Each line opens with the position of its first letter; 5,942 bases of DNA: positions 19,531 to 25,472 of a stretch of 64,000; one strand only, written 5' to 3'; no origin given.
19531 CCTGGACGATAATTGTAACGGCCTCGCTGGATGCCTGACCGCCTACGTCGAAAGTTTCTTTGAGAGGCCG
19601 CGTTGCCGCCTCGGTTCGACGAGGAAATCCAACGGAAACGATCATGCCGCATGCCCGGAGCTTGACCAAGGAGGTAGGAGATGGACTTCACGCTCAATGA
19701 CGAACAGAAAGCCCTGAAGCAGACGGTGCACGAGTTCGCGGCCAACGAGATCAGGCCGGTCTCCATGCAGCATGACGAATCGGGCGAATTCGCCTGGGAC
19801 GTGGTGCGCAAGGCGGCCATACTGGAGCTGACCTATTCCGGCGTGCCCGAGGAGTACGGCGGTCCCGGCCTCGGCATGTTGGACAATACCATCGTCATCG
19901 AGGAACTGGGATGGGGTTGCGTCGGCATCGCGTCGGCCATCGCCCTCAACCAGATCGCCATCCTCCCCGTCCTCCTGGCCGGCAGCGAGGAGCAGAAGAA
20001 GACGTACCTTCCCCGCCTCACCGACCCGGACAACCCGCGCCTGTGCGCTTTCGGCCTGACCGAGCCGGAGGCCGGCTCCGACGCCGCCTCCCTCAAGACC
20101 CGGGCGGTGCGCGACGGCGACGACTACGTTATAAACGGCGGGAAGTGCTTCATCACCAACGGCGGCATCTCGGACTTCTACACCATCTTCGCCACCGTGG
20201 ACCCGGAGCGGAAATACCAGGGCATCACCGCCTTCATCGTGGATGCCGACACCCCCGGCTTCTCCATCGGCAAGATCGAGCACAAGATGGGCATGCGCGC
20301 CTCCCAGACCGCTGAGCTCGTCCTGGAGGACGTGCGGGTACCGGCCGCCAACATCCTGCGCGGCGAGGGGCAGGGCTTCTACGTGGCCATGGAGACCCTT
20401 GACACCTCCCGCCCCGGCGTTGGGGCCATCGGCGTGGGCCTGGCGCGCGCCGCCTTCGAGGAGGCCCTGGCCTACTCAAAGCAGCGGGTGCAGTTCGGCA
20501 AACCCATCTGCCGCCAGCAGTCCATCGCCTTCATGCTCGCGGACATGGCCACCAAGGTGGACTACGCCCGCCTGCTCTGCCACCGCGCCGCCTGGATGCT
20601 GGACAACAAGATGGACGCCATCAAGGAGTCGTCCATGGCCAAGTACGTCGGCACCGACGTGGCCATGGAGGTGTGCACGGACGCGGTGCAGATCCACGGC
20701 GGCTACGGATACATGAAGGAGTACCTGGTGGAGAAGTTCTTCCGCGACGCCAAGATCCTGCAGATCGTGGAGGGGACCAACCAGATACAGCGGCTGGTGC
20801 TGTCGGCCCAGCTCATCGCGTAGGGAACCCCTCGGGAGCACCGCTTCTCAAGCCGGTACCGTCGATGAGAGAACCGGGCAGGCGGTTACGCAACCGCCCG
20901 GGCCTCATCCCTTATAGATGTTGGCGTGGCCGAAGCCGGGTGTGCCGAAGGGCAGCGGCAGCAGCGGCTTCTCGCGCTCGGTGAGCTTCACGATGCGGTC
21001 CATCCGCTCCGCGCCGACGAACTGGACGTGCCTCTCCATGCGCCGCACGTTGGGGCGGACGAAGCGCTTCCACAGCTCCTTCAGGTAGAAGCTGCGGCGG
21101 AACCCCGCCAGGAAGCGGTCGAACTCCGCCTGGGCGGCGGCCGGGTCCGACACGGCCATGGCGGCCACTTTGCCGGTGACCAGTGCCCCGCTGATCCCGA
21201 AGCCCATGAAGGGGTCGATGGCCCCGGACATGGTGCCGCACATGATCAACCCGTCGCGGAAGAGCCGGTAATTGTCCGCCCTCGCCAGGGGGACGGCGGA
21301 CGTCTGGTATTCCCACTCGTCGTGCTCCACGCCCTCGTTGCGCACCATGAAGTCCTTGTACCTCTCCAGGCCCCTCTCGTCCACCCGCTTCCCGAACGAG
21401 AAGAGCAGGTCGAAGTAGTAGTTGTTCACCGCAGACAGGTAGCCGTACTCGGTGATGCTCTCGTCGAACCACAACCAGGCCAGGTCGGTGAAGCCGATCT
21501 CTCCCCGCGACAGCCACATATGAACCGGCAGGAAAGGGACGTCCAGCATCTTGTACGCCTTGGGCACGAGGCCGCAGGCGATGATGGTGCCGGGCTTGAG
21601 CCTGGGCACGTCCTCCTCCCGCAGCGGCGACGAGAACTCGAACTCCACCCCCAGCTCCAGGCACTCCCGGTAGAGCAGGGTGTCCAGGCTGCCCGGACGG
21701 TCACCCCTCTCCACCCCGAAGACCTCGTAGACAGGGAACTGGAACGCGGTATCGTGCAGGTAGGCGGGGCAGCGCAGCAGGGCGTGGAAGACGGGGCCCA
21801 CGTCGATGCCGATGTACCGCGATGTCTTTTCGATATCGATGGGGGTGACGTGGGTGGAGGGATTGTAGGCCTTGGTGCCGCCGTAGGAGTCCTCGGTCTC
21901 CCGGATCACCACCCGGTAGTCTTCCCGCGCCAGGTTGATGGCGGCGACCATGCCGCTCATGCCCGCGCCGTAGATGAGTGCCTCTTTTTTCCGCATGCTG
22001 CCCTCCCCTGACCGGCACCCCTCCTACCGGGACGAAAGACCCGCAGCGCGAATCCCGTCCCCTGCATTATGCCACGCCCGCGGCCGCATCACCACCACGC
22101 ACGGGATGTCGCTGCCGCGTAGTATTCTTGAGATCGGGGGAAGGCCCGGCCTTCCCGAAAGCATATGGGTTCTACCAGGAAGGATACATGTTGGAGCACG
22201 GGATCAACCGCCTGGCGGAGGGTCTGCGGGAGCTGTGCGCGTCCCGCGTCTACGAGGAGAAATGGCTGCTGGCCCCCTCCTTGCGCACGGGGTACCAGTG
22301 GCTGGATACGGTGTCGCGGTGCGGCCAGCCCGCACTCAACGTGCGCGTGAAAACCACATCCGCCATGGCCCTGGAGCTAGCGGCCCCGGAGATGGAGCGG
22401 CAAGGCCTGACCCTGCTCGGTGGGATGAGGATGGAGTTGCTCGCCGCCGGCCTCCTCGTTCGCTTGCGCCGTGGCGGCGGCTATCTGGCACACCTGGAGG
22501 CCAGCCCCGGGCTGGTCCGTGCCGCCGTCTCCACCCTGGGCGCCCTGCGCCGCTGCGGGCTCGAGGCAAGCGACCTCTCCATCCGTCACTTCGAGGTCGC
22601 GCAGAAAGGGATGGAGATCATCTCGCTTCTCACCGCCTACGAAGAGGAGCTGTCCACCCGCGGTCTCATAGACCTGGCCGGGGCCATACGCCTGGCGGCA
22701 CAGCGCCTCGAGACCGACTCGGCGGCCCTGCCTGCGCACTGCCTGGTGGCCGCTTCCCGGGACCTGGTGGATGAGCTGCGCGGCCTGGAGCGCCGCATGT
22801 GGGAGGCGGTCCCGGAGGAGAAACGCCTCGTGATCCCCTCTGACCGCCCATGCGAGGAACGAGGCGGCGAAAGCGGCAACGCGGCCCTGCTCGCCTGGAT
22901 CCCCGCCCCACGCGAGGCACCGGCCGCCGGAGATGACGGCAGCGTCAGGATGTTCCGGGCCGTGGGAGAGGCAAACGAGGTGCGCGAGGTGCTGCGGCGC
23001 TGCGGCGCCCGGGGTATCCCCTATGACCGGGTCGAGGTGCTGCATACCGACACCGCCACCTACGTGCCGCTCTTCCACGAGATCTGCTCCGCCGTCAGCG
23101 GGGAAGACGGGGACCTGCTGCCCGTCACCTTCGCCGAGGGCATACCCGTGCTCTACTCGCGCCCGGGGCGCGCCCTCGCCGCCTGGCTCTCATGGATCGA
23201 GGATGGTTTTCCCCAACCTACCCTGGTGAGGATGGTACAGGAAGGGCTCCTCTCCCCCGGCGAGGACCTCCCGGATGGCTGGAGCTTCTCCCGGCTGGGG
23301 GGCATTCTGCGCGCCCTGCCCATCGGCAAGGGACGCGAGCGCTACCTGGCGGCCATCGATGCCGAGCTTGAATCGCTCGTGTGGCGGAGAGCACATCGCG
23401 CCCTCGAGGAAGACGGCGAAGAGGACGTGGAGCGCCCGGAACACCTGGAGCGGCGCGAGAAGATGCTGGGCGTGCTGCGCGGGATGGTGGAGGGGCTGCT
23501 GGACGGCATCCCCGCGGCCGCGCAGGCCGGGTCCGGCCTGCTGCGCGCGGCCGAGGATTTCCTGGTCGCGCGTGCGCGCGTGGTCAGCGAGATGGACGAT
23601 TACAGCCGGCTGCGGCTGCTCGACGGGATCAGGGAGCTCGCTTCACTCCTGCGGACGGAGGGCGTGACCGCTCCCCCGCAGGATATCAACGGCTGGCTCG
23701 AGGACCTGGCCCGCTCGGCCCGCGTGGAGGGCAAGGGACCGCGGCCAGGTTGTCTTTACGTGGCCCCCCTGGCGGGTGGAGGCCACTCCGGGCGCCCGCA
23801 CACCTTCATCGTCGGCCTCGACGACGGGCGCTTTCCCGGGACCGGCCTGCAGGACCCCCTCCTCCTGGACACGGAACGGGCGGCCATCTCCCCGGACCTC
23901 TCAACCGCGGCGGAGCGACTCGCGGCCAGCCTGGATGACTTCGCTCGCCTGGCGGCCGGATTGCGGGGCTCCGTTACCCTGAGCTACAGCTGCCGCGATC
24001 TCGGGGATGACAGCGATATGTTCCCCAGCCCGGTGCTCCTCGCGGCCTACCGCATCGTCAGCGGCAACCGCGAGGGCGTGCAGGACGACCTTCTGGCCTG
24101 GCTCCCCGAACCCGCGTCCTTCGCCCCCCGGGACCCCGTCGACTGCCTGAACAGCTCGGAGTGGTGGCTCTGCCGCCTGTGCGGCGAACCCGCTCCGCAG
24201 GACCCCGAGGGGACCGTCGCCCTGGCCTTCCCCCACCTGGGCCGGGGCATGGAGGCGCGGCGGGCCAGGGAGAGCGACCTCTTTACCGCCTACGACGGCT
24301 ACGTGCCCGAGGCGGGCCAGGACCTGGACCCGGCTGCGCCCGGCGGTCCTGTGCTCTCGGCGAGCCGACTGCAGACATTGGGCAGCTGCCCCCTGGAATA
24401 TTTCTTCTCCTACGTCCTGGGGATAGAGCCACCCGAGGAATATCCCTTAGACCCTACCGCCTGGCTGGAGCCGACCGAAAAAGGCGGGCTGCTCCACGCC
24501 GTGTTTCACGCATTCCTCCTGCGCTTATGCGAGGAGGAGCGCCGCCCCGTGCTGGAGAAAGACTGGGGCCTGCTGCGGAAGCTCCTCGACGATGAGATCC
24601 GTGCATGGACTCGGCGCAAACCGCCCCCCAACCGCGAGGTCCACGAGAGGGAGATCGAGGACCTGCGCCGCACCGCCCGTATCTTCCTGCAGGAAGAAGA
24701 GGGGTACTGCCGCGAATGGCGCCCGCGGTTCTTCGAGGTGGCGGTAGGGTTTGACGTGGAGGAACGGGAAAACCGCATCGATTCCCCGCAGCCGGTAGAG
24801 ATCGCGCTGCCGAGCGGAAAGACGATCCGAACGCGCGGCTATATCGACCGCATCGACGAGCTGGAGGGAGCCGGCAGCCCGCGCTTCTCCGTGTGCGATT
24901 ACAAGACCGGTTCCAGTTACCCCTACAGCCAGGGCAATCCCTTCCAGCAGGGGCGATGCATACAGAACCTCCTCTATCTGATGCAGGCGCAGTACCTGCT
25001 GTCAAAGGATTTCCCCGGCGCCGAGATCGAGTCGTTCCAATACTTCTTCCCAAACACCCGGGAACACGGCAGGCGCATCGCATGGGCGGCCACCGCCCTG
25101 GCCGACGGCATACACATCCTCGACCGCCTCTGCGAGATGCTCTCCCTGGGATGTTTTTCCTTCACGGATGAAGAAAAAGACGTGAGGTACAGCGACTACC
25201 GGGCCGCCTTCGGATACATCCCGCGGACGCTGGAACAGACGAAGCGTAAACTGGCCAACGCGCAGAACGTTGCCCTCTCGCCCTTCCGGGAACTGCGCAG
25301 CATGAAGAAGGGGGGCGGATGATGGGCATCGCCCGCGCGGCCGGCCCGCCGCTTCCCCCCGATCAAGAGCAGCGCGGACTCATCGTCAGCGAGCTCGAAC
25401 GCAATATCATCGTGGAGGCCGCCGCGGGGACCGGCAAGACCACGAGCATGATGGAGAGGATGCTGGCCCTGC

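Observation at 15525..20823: Tandem triplication of HdrD/GlpC-like CCG-domain Fe-S proteins upstream of an acyl-CoA dehydrogenase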

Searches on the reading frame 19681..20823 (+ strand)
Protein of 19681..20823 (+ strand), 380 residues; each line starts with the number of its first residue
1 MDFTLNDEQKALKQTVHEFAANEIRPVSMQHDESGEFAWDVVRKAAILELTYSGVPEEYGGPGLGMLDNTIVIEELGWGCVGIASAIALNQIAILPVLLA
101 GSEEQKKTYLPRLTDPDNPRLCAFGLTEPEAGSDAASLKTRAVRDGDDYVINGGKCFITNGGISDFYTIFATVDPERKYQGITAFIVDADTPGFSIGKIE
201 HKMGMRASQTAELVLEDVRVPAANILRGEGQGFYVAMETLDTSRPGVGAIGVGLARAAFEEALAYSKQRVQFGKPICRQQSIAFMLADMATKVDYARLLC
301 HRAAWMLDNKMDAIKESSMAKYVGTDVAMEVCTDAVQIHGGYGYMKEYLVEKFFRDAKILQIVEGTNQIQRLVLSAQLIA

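Call 4: search_protein_families(library=pfam, proteins=[window:19681-20823:+], max_evalue=0.01)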
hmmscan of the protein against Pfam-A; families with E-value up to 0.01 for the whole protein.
window:19681-20823:+ (380 aa): 6 families
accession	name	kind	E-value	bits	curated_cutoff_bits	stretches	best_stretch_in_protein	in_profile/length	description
PF00441.29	Acyl-CoA_dh_1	-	4.2e-52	176.7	22.4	1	230-378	1-149/150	Acyl-CoA dehydrogenase, C-terminal domain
PF02771.21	Acyl-CoA_dh_N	-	1.6e-30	106.2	22.9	1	6-114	1-110/113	Acyl-CoA dehydrogenase, N-terminal domain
PF02770.24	Acyl-CoA_dh_M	-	5.9e-30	103.8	33.3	1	123-218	1-97/97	Acyl-CoA dehydrogenase, middle domain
PF08028.16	Acyl-CoA_dh_2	-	6.3e-19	69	22.7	1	247-367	3-133/134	Acyl-CoA dehydrogenase, C-terminal domain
PF22924.1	ACOX_C_alpha1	-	0.00023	21.4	27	1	263-369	49-159/169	Acyl-CoA oxidase, C-alpha1 domain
PF11794.13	HpaB_N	-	0.0083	16.2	35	0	150-198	179-229/270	4-hydroxyphenylacetate 3-hydroxylase N terminal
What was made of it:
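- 19681..20823 (+): Short-chain-type acyl-CoA dehydrogenase (380 aa). It is a neighbour with its own promoter and is not shown to be part of the module. Three Pfam ACAD domains (call 4).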

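Call 5: search_protein_families(library=ncbifam, proteins=[window:19681-20823:+], max_evalue=0.01)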
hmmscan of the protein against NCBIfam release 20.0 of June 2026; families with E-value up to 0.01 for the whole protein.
window:19681-20823:+ (380 aa): 22 families
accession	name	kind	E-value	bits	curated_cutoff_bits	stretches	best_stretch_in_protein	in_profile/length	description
NF042972.1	AcrlCoAredClosAcrC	equivalog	6.6e-130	433.2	640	1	1-379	1-377/378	acryloyl-CoA reductase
NF043006.1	CyhCrbnylCoADH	equivalog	1.3e-105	353.5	650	1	5-376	4-373/380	cyclohexane-1-carbonyl-CoA dehydrogenase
NF058590.1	AcCoDHFadEBacil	equivalog_domain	3.8e-90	303.1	600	1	5-379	21-411/586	acyl-CoA dehydrogenase FadE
NF042439.1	SulpropCoADesulf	equivalog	1.2e-84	284.3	600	1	14-379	2-371/379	3-sulfinopropanoyl-CoA desulfinase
NF045552.1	GlutCoADH_Des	equivalog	1.9e-80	271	470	1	1-375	1-376/387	glutaryl-CoA dehydrogenase Acd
NF045652.1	ProlPCPDhRedW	equivalog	8.6e-80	268.3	650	1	8-371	3-366/376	L-prolyl-[peptidyl-carrier protein] dehydrogenase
NF053553.1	prodigi_MBC_PigA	equivalog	4.1e-76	256.6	500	1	1-377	1-378/381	prodigiosin MBC biosynthesis dehydrogenase PigA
NF008997.0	PRK12341.1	equivalog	3.9e-69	233.5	537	1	1-371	1-369/382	acyl-CoA dehydrogenase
TIGR03207.1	cyc_hxne_CoA_dh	equivalog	1.8e-64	217.8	575.35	1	5-375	1-368/372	cyclohexanecarboxyl-CoA dehydrogenase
NF002885.1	PRK03354.1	equivalog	2.3e-56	191.5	540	1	1-377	1-372/378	crotonobetainyl-CoA dehydrogenase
NF052270.1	Staph_DH_FadE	equivalog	4.7e-48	163.9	600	1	96-378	116-393/400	acyl-CoA dehydrogenase FadE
NF007000.1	PRK09463.1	subfamily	3.7e-32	111.5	600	1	29-372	69-428/726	acyl-CoA dehydrogenase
TIGR03203.1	pimD_small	equivalog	5e-29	101.5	652.7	1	2-361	1-359/378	pimeloyl-CoA dehydrogenase small subunit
TIGR03204.1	pimC_large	equivalog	8.5e-29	100.6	623.85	1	50-289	54-287/395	pimeloyl-CoA dehydrogenase large subunit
NF009586.0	PRK13026.1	subfamily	6.8e-28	97.4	608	1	7-373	81-464/777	acyl-CoA dehydrogenase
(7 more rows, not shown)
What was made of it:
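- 19681..20823 (+): The best NCBIfam hit is AcrC at 433 bits, below the 640 cut-off (call 5).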

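Call 6: find_encoding_contigs(protein=window:19681-20823:+, flank=10000, max_places=6)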
Protein window:19681-20823:+ (380 aa): no gene with exactly this product is on record in the collection.

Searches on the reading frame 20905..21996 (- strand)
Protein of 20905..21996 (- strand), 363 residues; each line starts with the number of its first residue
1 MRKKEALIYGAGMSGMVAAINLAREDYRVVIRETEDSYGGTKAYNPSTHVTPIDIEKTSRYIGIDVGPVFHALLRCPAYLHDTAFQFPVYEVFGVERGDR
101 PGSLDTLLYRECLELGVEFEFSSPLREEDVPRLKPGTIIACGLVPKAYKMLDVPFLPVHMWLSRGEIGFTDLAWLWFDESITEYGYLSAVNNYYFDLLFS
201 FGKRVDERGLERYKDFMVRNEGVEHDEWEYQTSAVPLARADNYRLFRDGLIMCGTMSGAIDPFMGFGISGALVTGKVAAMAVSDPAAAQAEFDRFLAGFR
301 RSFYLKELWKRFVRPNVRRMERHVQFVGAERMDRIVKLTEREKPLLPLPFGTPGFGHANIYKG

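Call 4: search_protein_families(library=pfam, proteins=[window:20905-21996:-], max_evalue=0.01)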
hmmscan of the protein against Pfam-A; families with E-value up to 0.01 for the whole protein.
window:20905-21996:- (363 aa): 5 families
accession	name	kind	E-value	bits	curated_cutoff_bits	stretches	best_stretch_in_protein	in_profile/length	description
PF13450.12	NAD_binding_8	-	2e-05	25.2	21.9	1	10-41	3-34/68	NAD(P)-binding Rossmann-like domain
PF12831.13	FAD_oxidored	-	0.00015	21.7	27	1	7-44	3-40/416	FAD dependent oxidoreductase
PF00890.30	FAD_binding_2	-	0.00049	19.8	20.4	1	6-43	2-39/414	FAD binding domain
PF01946.23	Thi4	-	0.0044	16.7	26.2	1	6-41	20-56/235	Thi4 family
PF01266.30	DAO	-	0.0062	16.5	27.9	0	7-43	3-40/353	FAD dependent oxidoreductase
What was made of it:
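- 20905..21996 (-): FAD/NAD(P)-binding flavoprotein of the geranylgeranyl-reductase superfamily (363 aa), convergent with the ACAD. It is syntenic only within this lineage. Pfam NAD_binding_8 (call 4).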

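Call 5: search_protein_families(library=ncbifam, proteins=[window:20905-21996:-], max_evalue=0.01)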
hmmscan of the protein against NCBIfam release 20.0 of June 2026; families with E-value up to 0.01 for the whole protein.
window:20905-21996:- (363 aa): 31 families (the best 25 are shown)
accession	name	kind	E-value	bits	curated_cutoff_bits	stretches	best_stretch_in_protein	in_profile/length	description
TIGR02032.1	GG-red-SF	subfamily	1.4e-09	38.1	158.8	1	211-282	225-297/297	geranylgeranyl reductase family protein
NF041385.1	Dggglyphlred_Halo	equivalog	4.7e-08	32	700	1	244-337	275-367/405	digeranylgeranylglycerophospholipid reductase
NF045663.1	diclust_near_Sec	equivalog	4.7e-05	21.7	530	1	2-57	105-160/759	pyridine nucleotide-disulfide oxidoreductase/dicluster-binding protein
NF049967.1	QhpG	equivalog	0.0002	20.4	240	1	7-34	2-29/423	flavin-dependent monooxygenase QhpG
NF005951.1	PRK08020.1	equivalog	0.00024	20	590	0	4-55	3-54/388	3-demethoxyubiquinol 3-hydroxylase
NF005560.0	PRK07233.1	equivalog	0.00026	19.9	252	1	7-44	4-41/435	hypothetical protein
NF041080.1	DGGGPL_reductase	equivalog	0.00049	19.1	580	0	227-284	256-313/447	digeranylgeranylglycerophospholipid reductase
TIGR02023.1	BchP-ChlP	subfamily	0.00052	19.1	343.3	0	234-304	250-326/388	geranylgeranyl diphosphate reductase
NF045637.1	carotdesatCrtDProt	equivalog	0.00082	18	580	1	7-54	2-48/485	1-hydroxycarotenoid 3,4-desaturase CrtD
NF009477.0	PRK12843.1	equivalog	0.0009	17.8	758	1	5-52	18-65/578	FAD-dependent oxidoreductase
NF007542.0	PRK10157.1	subfamily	0.00099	17.9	610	0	5-40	7-42/428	FAD-dependent oxidoreductase FixC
NF040770.1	hetero_SS_HdrA2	exception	0.001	17.3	1100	1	3-43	139-179/777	CoB-CoM heterodisulfide reductase HdrA2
NF041087.1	bile_acid_BaiCD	equivalog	0.0013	16.9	825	1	3-41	380-418/642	bile acid Fe-S flavoenzyme BaiCD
NF005313.0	PRK06847.1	subfamily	0.0016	17.5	372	1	3-36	4-37/375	hypothetical protein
NF005548.0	PRK07208.1-4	equivalog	0.0017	17.1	389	1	3-41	3-41/488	hypothetical protein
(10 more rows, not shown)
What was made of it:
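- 20905..21996 (-): NCBIfam GG-red-SF, a weak hit (call 5).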

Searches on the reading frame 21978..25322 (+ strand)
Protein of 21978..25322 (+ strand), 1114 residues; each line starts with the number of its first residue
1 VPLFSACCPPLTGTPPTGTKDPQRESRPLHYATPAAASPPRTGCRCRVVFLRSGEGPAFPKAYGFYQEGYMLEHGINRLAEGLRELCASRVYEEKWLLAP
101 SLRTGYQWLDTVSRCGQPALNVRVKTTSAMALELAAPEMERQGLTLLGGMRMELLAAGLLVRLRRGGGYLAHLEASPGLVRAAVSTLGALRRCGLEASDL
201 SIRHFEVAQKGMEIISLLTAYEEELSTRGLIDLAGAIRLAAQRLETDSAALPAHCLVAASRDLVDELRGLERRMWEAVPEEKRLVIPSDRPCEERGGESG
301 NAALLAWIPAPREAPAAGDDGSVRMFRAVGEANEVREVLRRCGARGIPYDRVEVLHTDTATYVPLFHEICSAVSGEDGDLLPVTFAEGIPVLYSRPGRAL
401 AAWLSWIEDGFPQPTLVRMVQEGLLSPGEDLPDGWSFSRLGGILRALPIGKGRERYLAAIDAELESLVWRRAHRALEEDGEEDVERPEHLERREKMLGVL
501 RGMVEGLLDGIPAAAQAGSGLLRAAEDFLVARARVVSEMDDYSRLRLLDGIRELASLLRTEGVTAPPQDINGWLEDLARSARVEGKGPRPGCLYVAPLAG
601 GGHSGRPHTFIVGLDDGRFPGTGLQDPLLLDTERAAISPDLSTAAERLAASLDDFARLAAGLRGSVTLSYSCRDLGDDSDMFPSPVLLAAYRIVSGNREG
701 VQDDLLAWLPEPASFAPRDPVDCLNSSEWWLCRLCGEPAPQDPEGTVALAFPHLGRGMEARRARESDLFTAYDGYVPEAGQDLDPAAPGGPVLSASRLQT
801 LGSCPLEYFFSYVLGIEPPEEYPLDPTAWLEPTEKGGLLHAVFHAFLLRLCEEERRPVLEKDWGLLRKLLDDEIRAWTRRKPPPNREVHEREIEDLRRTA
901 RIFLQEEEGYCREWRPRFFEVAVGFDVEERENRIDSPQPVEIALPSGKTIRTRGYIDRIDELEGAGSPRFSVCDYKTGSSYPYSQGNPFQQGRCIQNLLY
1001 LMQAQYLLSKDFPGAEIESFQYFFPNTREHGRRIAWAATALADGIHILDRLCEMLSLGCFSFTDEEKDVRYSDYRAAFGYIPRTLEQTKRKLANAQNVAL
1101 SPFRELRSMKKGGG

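Call 4: search_protein_families(library=pfam, proteins=[window:21978-25322:+], max_evalue=0.01)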
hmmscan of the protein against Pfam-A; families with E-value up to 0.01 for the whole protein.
window:21978-25322:+ (1114 aa): 1 family
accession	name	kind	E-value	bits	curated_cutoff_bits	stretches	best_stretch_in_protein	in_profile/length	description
PF12705.13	PDDEXK_1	-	3.7e-21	76.6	22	1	793-1044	2-196/247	PD-(D/E)XK nuclease superfamily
